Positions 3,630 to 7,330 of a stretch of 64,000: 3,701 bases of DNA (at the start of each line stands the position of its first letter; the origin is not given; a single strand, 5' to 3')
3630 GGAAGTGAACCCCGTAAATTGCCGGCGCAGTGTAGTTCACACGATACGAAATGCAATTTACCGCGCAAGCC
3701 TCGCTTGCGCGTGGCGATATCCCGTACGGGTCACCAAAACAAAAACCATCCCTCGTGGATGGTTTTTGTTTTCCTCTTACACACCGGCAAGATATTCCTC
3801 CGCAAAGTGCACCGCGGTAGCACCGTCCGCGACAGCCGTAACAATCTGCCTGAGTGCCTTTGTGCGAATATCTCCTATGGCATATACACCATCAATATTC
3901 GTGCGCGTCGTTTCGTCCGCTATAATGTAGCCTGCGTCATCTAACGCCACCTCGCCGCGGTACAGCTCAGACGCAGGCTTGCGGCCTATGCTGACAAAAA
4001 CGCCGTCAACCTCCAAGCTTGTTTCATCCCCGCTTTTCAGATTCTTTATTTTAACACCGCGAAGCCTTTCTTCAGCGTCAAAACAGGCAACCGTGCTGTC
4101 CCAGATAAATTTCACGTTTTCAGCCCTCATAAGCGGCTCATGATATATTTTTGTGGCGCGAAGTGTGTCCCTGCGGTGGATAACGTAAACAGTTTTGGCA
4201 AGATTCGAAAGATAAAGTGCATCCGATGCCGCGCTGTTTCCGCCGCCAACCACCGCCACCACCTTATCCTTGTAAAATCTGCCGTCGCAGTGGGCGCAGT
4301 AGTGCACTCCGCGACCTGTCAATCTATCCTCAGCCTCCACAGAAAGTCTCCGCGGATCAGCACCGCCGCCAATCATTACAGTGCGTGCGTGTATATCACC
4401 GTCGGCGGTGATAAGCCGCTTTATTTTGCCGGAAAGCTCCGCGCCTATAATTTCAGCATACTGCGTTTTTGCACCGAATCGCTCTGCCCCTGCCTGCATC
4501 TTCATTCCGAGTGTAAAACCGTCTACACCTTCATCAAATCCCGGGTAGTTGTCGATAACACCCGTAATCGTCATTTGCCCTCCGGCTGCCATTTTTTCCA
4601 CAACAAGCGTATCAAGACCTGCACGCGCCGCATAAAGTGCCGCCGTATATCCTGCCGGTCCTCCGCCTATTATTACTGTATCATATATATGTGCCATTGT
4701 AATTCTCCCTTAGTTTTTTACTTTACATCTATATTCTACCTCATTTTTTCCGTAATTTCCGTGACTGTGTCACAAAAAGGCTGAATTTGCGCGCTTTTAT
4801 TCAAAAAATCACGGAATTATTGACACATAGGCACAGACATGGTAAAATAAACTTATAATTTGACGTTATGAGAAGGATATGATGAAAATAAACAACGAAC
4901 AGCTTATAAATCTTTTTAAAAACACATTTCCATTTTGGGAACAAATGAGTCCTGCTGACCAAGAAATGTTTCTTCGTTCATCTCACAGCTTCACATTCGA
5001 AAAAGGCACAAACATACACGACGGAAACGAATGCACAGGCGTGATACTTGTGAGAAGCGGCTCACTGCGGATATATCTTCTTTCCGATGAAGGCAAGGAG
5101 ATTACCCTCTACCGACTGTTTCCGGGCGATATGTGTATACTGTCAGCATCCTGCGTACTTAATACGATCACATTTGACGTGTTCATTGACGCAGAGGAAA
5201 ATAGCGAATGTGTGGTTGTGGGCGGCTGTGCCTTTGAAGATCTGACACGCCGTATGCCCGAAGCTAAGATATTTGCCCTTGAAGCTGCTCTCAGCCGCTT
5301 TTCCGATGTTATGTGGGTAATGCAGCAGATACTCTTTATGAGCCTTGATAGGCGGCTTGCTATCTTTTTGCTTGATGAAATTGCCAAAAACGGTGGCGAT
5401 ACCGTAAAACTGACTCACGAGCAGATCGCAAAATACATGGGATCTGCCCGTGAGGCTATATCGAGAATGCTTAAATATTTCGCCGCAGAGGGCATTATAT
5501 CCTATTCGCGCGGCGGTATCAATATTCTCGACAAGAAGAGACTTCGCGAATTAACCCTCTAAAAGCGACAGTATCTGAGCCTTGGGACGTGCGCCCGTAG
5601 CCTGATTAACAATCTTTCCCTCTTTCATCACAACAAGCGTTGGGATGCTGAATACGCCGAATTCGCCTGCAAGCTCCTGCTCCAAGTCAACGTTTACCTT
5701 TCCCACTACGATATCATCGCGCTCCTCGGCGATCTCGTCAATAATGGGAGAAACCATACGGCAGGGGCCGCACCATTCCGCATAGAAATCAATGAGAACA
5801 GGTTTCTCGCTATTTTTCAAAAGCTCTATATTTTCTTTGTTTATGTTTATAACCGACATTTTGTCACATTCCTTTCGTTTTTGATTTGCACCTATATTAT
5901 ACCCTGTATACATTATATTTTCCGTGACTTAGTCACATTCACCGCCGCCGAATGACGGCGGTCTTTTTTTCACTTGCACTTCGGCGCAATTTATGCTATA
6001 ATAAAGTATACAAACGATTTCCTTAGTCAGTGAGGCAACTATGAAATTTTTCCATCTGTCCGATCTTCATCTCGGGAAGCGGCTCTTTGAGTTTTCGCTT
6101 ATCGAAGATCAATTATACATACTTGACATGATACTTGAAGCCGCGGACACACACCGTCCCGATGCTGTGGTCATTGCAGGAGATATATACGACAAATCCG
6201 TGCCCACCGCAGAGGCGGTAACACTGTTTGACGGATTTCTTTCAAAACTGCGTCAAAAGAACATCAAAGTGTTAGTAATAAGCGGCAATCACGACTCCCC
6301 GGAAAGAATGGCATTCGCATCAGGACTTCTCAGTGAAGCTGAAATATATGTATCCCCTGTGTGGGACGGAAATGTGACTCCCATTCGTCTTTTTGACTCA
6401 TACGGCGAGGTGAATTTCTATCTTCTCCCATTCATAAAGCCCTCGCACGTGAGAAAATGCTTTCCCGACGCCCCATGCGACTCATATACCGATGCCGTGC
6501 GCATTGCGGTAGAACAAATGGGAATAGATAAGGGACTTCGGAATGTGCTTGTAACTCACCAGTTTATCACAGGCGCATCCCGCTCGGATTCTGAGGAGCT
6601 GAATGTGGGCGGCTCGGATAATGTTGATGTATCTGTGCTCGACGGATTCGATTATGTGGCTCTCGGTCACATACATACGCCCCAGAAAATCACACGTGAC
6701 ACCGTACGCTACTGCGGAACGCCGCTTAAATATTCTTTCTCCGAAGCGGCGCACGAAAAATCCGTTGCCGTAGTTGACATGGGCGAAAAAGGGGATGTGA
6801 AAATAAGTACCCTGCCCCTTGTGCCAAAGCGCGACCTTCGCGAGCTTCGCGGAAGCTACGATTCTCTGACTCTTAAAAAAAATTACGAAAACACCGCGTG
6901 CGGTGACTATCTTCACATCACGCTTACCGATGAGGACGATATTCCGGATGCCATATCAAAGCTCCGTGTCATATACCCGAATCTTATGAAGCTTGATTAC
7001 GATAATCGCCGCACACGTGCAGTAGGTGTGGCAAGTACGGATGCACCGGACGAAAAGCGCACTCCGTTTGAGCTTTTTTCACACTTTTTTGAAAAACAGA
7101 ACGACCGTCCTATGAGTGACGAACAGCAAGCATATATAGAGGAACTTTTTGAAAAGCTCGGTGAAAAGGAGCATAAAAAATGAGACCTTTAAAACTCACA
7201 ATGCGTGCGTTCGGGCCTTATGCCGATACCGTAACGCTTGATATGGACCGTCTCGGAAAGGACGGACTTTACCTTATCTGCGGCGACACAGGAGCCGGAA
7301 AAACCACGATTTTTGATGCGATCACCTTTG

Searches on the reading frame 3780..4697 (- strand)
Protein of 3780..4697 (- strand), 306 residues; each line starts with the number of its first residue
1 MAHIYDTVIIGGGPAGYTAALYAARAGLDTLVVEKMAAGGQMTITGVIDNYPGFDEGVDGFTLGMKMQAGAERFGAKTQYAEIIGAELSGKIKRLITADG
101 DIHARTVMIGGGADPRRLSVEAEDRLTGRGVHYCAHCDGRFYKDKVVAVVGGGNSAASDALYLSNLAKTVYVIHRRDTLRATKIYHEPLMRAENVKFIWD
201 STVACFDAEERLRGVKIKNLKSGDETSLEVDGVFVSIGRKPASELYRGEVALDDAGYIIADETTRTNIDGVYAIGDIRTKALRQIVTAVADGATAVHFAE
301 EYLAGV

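Call 81: search_protein_families(library=pfam, proteins=[window:3780-4697:-], max_evalue=0.00001)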
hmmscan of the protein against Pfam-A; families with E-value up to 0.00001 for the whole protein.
window:3780-4697:- (306 aa): 10 families
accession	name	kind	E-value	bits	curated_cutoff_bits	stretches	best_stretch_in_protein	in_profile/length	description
PF07992.20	Pyr_redox_2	-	2.7e-48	165.3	26.1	1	5-292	1-291/291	Pyridine nucleotide-disulphide oxidoreductase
PF13738.12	Pyr_redox_3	-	5.4e-20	72.3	30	1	91-275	112-305/305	Pyridine nucleotide-disulphide oxidoreductase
PF00070.33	Pyr_redox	-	4.9e-13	49.8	22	1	147-218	2-80/82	Pyridine nucleotide-disulphide oxidoreductase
PF12831.13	FAD_oxidored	-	1.8e-09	37.9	27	1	6-47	1-43/416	FAD dependent oxidoreductase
PF00890.30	FAD_binding_2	-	4.1e-08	33.3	20.4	1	6-42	1-38/414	FAD binding domain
PF01266.30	DAO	-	3.6e-07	30.5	27.9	0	6-40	1-37/353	FAD dependent oxidoreductase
PF13450.12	NAD_binding_8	-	6.1e-07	30.1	21.9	0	9-43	1-36/68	NAD(P)-binding Rossmann-like domain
PF01494.25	FAD_binding_3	-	2e-06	27.7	22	0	6-38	3-35/349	FAD binding domain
PF03486.20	HI0933_like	-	7.9e-06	25.9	50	0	6-46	2-43/244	HI0933-like protein Rossmann domain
PF01946.23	Thi4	-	8e-06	25.7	26.2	0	5-46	18-61/235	Thi4 family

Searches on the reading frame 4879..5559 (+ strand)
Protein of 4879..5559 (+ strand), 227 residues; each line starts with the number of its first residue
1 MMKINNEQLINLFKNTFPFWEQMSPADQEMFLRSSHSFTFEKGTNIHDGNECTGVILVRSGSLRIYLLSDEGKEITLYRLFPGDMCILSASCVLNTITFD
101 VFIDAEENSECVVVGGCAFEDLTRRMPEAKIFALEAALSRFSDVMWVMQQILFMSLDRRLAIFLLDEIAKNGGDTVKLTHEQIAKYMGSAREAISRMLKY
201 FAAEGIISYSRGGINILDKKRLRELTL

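Call 81: search_protein_families(library=pfam, proteins=[window:4879-5559:+], max_evalue=0.00001)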
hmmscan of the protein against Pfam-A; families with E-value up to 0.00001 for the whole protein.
window:4879-5559:+ (227 aa): 3 families
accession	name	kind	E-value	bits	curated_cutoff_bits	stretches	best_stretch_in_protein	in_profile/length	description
PF13545.12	HTH_Crp_2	-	7.1e-17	61.6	27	1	159-225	2-70/70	Crp-like helix-turn-helix domain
PF00325.26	Crp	-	2.7e-09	37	21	1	177-207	2-32/32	Bacterial regulatory proteins, crp family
PF00027.35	cNMP_binding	-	4.9e-08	33.3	27.5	1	46-124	11-87/89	Cyclic nucleotide-binding domain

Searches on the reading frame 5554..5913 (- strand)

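Call 81: search_protein_families(library=pfam, proteins=[window:5554-5913:-], max_evalue=0.00001)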
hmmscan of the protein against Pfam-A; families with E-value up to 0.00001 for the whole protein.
window:5554-5913:- (120 aa): 3 families
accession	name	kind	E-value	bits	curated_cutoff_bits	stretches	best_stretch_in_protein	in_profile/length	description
PF00085.26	Thioredoxin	-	3.2e-27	95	23.5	1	30-118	12-101/103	Thioredoxin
PF13098.12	Thioredoxin_2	-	4.8e-09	36.9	27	1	33-118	2-104/104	Thioredoxin-like domain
PF14595.12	Thioredoxin_9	-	2.6e-08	34.3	25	1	21-111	25-119/129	Thioredoxin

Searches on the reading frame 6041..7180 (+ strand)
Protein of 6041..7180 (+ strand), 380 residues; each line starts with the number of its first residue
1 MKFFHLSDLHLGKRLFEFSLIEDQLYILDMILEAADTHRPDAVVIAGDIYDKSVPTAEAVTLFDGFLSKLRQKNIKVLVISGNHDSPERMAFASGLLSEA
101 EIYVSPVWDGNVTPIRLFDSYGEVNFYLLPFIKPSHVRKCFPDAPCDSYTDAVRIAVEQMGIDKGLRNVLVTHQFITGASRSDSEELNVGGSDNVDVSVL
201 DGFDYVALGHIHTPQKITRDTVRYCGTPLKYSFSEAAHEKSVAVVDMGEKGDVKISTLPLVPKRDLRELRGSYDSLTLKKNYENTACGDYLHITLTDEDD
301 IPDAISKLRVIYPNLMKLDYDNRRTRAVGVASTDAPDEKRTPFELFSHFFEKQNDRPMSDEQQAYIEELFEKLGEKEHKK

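Call 81: search_protein_families(library=pfam, proteins=[window:6041-7180:+], max_evalue=0.00001)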
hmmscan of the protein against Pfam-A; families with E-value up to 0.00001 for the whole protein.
window:6041-7180:+ (380 aa): 3 families
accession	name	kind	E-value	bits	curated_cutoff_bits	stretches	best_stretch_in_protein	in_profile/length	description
PF12320.13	SbcD_C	-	3.3e-21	76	24.4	1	262-354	1-94/94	Type 5 capsule protein repressor C-terminal domain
PF00149.33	Metallophos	-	2.7e-14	54.5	21.5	1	1-214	1-191/191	Calcineurin-like phosphoesterase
PF12850.12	Metallophos_2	-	1.6e-08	35.2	27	1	1-225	1-130/154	Calcineurin-like phosphoesterase superfamily domain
